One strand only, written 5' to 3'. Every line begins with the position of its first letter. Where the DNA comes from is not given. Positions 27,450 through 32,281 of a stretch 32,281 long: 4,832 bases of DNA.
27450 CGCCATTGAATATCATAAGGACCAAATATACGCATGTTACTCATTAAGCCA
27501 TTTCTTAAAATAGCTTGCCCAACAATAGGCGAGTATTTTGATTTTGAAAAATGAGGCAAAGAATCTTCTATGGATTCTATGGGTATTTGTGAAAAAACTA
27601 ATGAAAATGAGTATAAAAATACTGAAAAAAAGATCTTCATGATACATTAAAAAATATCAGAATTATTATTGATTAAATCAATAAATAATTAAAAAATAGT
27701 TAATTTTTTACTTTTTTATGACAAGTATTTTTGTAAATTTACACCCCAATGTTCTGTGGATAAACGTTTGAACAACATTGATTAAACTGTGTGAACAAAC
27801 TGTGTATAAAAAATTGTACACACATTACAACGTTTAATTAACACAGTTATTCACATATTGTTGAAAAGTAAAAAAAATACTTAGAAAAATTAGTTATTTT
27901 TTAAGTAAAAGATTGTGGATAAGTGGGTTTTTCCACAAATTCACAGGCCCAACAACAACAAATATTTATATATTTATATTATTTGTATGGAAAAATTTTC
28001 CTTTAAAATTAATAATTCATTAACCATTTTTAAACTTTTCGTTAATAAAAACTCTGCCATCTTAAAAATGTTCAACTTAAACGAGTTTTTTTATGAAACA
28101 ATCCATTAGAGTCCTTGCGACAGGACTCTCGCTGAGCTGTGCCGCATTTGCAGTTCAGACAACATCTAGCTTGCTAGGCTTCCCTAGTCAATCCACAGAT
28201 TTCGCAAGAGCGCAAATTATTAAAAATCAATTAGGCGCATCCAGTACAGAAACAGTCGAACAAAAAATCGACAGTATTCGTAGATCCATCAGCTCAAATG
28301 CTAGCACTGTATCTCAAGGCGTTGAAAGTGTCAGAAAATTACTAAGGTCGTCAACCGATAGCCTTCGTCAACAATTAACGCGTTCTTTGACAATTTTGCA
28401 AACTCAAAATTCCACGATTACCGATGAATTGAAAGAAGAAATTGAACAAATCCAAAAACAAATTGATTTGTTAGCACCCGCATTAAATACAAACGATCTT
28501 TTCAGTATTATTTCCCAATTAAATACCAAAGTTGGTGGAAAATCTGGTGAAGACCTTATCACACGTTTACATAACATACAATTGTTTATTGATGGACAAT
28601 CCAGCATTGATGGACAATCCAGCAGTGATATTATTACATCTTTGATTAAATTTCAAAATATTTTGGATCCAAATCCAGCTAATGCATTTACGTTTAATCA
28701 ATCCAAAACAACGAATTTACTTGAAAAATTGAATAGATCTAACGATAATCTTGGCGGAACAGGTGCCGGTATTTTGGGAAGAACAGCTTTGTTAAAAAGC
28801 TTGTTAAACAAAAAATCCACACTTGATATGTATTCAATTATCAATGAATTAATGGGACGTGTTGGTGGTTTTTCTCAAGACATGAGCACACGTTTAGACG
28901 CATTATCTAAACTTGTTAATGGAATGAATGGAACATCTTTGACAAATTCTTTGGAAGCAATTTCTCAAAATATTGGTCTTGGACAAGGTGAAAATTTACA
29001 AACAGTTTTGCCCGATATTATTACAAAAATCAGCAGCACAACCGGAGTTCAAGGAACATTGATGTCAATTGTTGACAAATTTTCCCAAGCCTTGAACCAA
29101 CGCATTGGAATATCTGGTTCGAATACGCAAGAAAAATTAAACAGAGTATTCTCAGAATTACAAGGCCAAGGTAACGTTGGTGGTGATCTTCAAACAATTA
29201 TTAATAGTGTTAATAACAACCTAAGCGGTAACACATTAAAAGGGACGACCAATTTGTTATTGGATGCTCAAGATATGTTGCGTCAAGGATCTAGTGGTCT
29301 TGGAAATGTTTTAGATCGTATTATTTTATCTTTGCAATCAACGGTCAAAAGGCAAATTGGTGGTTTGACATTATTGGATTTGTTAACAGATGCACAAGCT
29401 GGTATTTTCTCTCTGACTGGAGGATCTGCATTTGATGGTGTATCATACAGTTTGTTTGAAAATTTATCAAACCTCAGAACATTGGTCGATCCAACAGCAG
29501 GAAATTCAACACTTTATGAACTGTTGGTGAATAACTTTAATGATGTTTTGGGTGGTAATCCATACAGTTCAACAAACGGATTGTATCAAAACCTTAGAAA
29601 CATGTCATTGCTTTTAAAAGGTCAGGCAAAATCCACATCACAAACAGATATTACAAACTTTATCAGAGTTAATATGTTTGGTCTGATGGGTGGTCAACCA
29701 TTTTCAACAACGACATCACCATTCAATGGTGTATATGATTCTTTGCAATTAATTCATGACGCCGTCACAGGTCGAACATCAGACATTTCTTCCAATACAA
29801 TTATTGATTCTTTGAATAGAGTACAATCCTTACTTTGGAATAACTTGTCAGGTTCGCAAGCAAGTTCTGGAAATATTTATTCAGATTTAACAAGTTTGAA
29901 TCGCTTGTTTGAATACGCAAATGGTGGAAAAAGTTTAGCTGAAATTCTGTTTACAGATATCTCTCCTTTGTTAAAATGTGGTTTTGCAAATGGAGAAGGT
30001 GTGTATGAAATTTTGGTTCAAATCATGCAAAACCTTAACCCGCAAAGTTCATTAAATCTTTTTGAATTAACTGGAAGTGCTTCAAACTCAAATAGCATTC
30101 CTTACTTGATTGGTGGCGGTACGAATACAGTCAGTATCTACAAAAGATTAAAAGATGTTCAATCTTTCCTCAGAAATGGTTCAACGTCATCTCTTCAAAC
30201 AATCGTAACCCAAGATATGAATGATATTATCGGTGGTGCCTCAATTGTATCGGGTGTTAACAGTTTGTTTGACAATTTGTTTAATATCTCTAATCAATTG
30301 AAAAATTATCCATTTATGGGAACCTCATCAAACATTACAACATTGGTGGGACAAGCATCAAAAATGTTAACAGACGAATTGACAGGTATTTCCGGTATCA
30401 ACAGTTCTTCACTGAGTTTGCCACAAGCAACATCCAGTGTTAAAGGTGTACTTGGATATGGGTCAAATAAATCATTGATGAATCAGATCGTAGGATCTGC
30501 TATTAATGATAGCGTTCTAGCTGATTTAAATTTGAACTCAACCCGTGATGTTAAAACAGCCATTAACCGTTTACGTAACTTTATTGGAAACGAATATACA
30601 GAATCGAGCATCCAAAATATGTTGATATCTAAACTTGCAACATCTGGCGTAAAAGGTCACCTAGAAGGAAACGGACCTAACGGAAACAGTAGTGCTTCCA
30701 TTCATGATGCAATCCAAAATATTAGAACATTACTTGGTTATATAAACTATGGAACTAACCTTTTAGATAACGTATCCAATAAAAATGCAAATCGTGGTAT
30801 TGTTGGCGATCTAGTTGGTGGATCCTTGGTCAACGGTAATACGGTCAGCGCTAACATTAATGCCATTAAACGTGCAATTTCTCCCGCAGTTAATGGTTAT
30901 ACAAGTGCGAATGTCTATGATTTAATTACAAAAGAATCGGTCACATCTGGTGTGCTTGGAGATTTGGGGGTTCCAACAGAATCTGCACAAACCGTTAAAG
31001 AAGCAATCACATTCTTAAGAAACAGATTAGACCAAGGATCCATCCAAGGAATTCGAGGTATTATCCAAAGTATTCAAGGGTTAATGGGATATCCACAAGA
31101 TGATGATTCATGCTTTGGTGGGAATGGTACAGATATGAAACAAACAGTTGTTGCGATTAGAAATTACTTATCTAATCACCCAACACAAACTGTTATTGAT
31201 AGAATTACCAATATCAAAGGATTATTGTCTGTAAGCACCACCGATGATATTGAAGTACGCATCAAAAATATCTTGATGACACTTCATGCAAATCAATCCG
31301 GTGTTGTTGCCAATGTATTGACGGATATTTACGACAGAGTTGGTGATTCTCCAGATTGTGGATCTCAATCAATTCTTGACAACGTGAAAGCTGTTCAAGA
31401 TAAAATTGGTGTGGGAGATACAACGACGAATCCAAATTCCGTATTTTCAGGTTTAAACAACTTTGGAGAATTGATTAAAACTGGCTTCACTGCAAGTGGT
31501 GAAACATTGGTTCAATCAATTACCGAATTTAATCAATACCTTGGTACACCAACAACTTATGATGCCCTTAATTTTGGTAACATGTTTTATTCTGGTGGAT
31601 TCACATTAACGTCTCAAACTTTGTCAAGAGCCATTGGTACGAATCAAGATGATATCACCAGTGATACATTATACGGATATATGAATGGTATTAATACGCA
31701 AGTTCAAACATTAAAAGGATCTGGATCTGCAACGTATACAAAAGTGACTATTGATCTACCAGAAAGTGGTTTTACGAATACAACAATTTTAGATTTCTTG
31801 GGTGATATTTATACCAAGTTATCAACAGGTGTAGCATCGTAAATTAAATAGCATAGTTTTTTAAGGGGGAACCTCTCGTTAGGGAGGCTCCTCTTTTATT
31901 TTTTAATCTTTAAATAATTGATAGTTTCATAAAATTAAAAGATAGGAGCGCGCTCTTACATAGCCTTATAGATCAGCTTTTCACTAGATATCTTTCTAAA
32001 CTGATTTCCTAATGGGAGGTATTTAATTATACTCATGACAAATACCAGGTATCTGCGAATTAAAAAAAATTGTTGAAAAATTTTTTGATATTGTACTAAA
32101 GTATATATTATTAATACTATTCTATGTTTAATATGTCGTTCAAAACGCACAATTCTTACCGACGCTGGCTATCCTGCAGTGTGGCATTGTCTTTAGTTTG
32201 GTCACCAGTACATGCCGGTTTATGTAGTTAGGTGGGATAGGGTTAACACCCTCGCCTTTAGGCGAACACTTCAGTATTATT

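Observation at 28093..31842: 1249-aa secreted protein made of ~25-30 degenerate helix-GG-helix modules with no family I recognise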

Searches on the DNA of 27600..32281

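Call 82: search_rna_families(source=window, start=27600, end=32281, threshold=evalue, max_evalue=1)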
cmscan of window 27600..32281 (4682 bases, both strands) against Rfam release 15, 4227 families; matches with E-value up to 1: 0.
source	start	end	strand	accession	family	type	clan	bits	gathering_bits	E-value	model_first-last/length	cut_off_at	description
